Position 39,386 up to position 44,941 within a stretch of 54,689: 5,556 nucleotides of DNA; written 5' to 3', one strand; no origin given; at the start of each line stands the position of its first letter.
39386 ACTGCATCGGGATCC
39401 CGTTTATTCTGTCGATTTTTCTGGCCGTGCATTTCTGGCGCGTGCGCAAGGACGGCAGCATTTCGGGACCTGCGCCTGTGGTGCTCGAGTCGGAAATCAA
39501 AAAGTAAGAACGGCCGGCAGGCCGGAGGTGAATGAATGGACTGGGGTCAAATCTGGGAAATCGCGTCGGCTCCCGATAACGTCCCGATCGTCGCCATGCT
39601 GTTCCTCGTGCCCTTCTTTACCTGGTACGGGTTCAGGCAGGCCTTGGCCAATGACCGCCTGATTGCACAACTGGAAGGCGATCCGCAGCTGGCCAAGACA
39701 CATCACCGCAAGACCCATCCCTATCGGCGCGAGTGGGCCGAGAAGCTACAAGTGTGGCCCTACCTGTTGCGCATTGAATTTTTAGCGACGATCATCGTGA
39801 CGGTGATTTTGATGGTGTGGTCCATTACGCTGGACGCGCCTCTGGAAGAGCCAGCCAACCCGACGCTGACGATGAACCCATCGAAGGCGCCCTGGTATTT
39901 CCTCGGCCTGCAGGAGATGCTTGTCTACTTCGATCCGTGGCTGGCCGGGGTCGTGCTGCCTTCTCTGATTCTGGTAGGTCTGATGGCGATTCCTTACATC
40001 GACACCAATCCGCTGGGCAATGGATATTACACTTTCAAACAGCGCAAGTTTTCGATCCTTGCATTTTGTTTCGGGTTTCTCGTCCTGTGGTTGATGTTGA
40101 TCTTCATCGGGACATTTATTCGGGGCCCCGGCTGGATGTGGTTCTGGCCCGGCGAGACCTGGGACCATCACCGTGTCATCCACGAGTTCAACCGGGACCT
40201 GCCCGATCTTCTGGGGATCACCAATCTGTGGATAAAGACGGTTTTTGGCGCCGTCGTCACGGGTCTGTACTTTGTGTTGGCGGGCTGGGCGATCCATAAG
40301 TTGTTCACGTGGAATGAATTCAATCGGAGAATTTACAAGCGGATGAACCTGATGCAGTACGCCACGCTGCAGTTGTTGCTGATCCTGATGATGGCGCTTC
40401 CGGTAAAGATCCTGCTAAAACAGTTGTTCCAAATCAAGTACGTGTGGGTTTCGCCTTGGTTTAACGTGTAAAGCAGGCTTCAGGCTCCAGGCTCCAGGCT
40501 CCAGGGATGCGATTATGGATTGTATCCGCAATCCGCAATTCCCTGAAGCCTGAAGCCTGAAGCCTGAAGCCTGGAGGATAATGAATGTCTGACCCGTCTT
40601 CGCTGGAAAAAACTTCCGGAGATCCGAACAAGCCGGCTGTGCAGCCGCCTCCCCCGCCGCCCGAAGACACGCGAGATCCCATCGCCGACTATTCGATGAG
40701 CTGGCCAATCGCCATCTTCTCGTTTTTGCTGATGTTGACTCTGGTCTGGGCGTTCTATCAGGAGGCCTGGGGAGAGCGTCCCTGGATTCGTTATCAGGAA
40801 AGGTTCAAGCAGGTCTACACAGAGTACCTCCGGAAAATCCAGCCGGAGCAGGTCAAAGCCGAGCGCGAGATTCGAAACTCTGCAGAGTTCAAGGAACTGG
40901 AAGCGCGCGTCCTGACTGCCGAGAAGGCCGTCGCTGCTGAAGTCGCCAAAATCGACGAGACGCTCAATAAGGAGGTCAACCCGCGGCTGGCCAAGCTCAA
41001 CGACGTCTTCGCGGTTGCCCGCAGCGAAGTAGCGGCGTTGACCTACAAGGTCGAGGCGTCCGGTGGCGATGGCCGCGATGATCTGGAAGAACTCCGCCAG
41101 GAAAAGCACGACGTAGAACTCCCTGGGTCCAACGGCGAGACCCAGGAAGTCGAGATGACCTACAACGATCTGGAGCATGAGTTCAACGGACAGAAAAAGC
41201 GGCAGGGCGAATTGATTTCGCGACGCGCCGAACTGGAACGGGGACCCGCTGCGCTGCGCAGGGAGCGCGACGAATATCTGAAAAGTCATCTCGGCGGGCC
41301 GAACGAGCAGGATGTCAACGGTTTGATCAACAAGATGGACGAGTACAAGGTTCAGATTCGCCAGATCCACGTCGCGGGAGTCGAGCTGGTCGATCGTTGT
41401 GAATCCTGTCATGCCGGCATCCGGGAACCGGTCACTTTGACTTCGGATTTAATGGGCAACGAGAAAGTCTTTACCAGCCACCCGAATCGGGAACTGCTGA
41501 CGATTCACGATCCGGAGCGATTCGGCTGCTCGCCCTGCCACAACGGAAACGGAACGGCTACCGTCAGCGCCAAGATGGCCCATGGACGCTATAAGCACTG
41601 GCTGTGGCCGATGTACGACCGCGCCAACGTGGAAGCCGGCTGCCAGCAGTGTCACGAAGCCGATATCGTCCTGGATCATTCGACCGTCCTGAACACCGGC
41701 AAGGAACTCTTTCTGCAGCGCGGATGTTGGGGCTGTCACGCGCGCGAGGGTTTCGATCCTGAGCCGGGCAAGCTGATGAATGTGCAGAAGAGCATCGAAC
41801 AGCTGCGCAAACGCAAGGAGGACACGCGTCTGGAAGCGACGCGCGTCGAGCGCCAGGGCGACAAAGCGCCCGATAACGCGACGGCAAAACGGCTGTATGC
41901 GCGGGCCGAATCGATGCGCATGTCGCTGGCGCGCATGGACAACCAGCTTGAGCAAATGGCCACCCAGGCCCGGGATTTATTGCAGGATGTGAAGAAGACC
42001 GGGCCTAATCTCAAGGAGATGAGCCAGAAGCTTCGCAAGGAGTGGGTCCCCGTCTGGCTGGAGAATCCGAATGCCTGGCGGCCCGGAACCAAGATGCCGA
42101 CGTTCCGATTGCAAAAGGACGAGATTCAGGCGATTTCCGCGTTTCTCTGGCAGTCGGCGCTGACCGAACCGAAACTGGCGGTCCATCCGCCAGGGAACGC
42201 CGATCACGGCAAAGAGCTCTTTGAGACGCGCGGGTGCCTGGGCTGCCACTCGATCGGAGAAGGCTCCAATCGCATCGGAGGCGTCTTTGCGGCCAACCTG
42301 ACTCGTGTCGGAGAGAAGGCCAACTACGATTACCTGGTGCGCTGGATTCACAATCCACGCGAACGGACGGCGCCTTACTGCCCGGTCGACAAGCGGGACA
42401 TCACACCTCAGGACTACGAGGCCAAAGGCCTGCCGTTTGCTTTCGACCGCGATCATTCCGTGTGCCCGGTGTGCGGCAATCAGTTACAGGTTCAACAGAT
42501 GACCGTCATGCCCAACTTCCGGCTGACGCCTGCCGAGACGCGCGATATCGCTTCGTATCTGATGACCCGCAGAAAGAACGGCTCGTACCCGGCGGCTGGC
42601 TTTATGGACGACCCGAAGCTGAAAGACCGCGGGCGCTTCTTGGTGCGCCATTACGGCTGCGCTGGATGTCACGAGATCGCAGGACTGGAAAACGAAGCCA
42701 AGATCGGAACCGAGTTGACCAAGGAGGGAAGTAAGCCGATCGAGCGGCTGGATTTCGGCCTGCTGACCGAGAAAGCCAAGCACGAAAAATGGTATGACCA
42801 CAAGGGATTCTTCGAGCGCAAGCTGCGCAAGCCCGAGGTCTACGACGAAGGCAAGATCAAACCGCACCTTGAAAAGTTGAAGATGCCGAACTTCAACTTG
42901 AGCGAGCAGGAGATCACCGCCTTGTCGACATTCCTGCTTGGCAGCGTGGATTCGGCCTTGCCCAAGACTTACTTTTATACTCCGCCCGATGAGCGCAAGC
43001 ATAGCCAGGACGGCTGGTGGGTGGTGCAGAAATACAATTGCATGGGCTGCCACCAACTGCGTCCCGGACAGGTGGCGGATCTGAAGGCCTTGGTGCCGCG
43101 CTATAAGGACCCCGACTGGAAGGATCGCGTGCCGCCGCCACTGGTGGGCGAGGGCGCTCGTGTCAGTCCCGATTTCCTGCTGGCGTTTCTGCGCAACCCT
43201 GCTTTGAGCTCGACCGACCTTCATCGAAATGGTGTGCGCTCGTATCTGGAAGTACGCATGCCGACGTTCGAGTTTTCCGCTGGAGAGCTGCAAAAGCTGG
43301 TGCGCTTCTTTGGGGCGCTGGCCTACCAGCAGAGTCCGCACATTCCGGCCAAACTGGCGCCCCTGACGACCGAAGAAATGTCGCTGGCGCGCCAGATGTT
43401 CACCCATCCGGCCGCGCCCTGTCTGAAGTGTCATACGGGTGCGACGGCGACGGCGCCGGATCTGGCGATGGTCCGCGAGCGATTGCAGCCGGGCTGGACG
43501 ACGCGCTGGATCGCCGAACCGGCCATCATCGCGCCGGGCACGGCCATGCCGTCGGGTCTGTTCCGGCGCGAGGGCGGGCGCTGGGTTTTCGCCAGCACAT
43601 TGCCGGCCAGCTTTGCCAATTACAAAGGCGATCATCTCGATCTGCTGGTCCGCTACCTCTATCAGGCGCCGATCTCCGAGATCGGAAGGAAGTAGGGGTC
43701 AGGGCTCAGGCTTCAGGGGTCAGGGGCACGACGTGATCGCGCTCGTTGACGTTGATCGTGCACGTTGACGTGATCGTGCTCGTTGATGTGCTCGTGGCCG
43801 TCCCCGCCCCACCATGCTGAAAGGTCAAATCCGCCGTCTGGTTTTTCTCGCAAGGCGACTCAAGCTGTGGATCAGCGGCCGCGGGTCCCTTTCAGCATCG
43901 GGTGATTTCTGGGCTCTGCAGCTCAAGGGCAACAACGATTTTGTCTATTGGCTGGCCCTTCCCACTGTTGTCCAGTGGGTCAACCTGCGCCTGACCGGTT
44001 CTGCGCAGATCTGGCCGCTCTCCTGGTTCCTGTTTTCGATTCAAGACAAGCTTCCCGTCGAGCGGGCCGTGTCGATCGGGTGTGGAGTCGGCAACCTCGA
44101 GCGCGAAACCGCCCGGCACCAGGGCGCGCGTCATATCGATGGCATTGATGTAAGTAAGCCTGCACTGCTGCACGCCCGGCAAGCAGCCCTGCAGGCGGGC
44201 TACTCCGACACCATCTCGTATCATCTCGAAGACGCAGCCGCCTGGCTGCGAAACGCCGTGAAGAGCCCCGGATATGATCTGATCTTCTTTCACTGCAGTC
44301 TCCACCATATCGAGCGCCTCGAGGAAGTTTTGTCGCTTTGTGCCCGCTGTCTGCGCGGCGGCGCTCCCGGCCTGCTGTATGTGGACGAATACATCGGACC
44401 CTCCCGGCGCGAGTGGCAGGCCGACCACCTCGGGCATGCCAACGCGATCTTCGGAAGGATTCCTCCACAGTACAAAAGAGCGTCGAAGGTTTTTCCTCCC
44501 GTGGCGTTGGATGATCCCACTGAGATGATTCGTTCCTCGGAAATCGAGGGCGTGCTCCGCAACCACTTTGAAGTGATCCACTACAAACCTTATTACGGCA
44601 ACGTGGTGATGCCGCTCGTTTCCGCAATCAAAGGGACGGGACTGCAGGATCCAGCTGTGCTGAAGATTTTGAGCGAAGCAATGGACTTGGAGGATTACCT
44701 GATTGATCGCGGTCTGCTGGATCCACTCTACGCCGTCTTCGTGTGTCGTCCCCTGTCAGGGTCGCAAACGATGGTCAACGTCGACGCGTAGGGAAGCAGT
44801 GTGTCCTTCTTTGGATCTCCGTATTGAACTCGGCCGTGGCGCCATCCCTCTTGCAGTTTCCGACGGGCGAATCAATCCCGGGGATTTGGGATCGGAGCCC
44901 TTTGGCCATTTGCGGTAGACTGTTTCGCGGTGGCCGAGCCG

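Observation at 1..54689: Intergenic space is saturated with hairpin-forming tandem heptanucleotide arrays (STRR/REPIN-like mosaic elements)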

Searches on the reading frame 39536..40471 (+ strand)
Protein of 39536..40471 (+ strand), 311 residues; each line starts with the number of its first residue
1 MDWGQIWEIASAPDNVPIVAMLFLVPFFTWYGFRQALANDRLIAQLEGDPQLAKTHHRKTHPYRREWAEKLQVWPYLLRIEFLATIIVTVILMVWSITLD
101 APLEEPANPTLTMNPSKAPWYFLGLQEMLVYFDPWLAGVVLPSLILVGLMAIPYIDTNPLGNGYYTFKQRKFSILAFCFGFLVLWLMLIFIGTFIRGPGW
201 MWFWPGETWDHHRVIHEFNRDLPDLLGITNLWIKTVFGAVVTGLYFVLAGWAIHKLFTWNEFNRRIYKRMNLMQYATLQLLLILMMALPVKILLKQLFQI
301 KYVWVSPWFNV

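Call 46: search_protein_families(library=pfam, proteins=[window:39536-40471:+])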
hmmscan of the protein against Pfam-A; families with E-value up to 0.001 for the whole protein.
window:39536-40471:+ (311 aa): 1 family
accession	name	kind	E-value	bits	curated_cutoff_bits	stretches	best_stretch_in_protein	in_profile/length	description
PF00032.22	Cytochrom_B_C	-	3.1e-05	24.6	20.7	1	106-185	1-79/102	Cytochrome b(C-terminal)/b6/petD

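Call 50: find_homologous_proteins(query=window:39536-40471:+, max_evalue=1e-40)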
Query window:39536-40471:+ (311 aa): 7995 proteins with E <= 1e-40 among 8000 candidates; the best 120 are listed.
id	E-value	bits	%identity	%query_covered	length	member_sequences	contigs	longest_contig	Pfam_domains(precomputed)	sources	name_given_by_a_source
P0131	2.9e-211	719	100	100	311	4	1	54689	-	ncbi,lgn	ncbi:MAG: cytochrome C [Acidobacteriota bacterium]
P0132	3.2e-168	577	77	100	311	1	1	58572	PF00032.23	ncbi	-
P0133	1.9e-167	575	77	100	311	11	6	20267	PF00032.23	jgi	jgi:Cytochrome b(C-terminal)/b6/petD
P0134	3.5e-167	574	75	100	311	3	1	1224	PF00032.23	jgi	jgi:Ca2+/Na+ antiporter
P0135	6.1e-167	573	77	100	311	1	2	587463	PF00032.23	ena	-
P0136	8.0e-167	573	77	100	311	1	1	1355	PF00032.23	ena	-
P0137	1.1e-166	572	77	100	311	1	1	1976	PF00032.23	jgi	-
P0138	1.9e-166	571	77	100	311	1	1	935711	PF00032.23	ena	-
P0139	3.1e-166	571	76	100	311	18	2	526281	PF00032.23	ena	-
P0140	4.6e-165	567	77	100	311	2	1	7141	PF00032.23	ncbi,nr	ncbi:cytochrome C [Acidobacteria bacterium AH-259-D05]|nr:cytochrome C [Acidobacteria bacterium AH-2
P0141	6.6e-165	566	77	100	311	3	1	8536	PF00032.23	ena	-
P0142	8.6e-165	566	75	100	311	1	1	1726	-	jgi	jgi:Cytochrome b(C-terminal)/b6/petD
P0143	1.2e-164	566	75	100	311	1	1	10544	PF00032.23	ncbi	-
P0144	3.5e-164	564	77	100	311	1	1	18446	PF00032.23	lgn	-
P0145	6.4e-164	563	74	100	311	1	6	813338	PF00032.23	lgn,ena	-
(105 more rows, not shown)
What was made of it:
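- On Cyanobacterial STRR: Call 50: the contig belongs to 'MAG: Acidobacteriota bacterium'.
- Tried and rejected: The source was identified later through the cytochrome b(C) protein (call 50).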

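Call 51: find_encoding_contigs(protein=P0131, flank=10000, max_places=10)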
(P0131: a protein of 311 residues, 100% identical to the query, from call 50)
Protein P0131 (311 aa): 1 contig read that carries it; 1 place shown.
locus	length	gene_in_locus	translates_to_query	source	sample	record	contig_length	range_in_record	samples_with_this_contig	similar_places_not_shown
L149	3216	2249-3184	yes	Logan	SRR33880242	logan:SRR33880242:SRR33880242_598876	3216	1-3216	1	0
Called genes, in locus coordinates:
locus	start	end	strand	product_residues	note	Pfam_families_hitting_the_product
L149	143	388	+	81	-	-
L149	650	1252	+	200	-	PF00355:Rieske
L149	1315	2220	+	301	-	PF00033:Cytochrome_B, PF14358:DUF4405 (weak), PF13631:Cytochrom_B_N_2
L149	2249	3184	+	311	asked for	-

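Call 53: find_encoding_contigs(protein=P0138, flank=10000, max_places=2)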
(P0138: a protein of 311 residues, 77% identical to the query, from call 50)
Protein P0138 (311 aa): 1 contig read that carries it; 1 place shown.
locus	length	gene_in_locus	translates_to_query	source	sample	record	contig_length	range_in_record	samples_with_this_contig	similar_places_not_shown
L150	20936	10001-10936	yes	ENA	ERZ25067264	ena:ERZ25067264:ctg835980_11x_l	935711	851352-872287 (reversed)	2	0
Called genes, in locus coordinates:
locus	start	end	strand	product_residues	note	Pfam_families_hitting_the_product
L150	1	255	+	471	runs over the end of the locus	PF07394:DUF1501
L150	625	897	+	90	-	-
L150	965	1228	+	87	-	PF01527:HTH_Tnp_1, PF13384:HTH_23 (weak)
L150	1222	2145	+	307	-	PF13276:HTH_21, PF00665:rve, PF13683:rve_3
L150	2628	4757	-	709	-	PF19313:DUF5916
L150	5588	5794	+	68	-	-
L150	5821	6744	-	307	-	PF13276:HTH_21, PF00665:rve, PF13683:rve_3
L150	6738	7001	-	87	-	PF01527:HTH_Tnp_1, PF13384:HTH_23 (weak)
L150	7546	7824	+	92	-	-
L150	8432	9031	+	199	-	PF00355:Rieske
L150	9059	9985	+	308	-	PF00033:Cytochrome_B, PF13631:Cytochrom_B_N_2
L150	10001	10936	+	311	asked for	PF00032:Cytochrom_B_C (weak)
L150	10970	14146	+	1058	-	PF22113:Mtrc-MtrF_II-IV_dom (faint), PF00034:Cytochrom_C (faint), PF13442:Cytochrome_CBB3 (faint), PF14522:Cytochrome_C7 (faint)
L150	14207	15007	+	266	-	PF22904:NOMO1-like_2nd (faint), PF13620:CarboxypepD_reg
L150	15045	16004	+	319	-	PF02628:COX15-CtaA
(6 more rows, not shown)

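Call 54: find_encoding_contigs(protein=P0132, flank=10000, max_places=2)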
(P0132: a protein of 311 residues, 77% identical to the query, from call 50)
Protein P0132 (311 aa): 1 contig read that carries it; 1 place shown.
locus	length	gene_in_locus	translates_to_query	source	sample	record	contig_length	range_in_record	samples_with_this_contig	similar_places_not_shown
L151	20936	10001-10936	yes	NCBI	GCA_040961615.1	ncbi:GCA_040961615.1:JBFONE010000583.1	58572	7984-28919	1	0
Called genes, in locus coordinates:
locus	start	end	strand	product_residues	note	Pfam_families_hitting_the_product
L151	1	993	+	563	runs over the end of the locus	PF01642:MM_CoA_mutase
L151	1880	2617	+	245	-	PF00535:Glycos_transf_2, PF10111:Glyco_tranf_2_2 (weak), PF13641:Glyco_tranf_2_3 (weak)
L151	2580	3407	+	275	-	PF04794:YdjC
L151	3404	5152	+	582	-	PF02366:PMT, PF13231:PMT_2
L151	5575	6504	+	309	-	PF00005:ABC_tran, PF13304:AAA_21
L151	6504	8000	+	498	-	-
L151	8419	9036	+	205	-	PF00355:Rieske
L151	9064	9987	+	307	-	PF00033:Cytochrome_B, PF14358:DUF4405 (weak), PF13631:Cytochrom_B_N_2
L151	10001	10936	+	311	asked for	PF00032:Cytochrom_B_C (weak)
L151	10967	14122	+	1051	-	PF00034:Cytochrom_C (faint), PF13442:Cytochrome_CBB3 (faint), PF14522:Cytochrome_C7 (faint), PF22113:Mtrc-MtrF_II-IV_dom (faint)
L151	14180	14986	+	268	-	PF22904:NOMO1-like_2nd (faint), PF13715:CarbopepD_reg_2 (weak), PF13620:CarboxypepD_reg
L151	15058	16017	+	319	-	PF02628:COX15-CtaA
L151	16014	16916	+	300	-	PF01040:UbiA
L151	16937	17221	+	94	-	-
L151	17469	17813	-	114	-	PF00076:RRM_1, PF16842:RRM_occluded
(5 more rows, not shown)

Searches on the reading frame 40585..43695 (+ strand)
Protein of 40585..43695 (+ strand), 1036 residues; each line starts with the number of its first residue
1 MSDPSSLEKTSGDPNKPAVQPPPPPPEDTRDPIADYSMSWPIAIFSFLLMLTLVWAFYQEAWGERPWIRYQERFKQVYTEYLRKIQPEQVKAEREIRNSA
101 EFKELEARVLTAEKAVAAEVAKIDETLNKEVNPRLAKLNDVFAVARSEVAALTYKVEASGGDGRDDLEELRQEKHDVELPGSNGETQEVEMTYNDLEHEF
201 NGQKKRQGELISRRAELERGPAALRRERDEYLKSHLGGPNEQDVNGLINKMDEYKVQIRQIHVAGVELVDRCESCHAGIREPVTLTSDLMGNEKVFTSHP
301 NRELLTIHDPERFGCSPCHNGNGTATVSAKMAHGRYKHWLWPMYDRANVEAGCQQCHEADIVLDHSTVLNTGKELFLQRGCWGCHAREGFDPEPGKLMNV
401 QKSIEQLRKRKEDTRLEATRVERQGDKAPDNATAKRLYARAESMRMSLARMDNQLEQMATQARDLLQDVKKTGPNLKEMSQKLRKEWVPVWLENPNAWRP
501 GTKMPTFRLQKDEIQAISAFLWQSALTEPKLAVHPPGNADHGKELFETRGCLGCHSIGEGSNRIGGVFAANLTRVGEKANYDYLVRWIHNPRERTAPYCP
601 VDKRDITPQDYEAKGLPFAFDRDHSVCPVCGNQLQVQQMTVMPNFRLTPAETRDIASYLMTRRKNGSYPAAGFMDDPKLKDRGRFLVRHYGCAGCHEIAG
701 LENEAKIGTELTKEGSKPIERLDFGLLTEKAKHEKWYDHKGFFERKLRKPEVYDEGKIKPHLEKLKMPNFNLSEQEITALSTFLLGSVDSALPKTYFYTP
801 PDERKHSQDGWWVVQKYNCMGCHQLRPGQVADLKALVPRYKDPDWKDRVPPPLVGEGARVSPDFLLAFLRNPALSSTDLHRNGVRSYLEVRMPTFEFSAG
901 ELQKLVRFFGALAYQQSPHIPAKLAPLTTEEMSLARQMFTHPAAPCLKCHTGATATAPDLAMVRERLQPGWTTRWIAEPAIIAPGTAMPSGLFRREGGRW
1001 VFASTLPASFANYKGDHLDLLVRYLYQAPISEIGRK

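Call 46: search_protein_families(library=pfam, proteins=[window:40585-43695:+])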
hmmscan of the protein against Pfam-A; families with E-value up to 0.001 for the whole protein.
window:40585-43695:+ (1036 aa): 6 families
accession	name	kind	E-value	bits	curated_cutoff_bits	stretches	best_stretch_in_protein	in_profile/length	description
PF00034.26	Cytochrom_C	-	8.5e-27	94.8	21.3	1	540-661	2-88/90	Cytochrome c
PF13442.11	Cytochrome_CBB3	-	8.3e-16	58.5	27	0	538-594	2-47/68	Cytochrome C oxidase, cbb3-type, subunit III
PF14522.11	Cytochrome_C7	-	3.7e-08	33.5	24.8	0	269-358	13-67/67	Cytochrome c7 and related cytochrome c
PF22113.1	Mtrc-MtrF_II-IV_dom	-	6.3e-07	29.5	30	1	259-365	71-171/176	Outer membrane cytochrome MtrC/MtrF-like, domains II/IV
PF02433.20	FixO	-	9.6e-06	25.7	29.6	0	469-513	99-143/219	Cytochrome C oxidase, mono-heme subunit/FixO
PF09699.15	Paired_CXXCH_1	-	0.0001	22.4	20.6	0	308-359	1-38/41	Doubled CXXCH motif (Paired_CXXCH_1)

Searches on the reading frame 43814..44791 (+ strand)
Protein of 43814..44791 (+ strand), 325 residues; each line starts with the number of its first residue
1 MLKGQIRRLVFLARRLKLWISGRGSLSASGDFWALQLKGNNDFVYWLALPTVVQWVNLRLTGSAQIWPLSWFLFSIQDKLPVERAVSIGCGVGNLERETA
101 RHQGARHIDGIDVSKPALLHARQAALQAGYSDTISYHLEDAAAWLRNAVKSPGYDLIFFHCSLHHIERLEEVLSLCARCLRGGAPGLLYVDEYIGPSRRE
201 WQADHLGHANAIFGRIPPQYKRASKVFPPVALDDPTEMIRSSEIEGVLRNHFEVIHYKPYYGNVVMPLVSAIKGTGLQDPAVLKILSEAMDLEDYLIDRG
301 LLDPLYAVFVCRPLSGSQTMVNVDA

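Call 46: search_protein_families(library=pfam, proteins=[window:43814-44791:+])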
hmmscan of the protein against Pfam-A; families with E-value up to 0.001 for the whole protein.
window:43814-44791:+ (325 aa): 5 families
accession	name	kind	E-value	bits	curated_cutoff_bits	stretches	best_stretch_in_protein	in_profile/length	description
PF08242.18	Methyltransf_12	-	1.1e-11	45.8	30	1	87-183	2-95/98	Methyltransferase domain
PF13649.12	Methyltransf_25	-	3e-11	44.3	27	1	87-182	3-95/97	Methyltransferase domain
PF13847.12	Methyltransf_31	-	6.4e-10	39.3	27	1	88-181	10-102/145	Methyltransferase domain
PF08241.18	Methyltransf_11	-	2.8e-09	38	21.2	1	87-183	2-90/95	Methyltransferase domain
PF13489.12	Methyltransf_23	-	2e-05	24.8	27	1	82-193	23-119/164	Methyltransferase domain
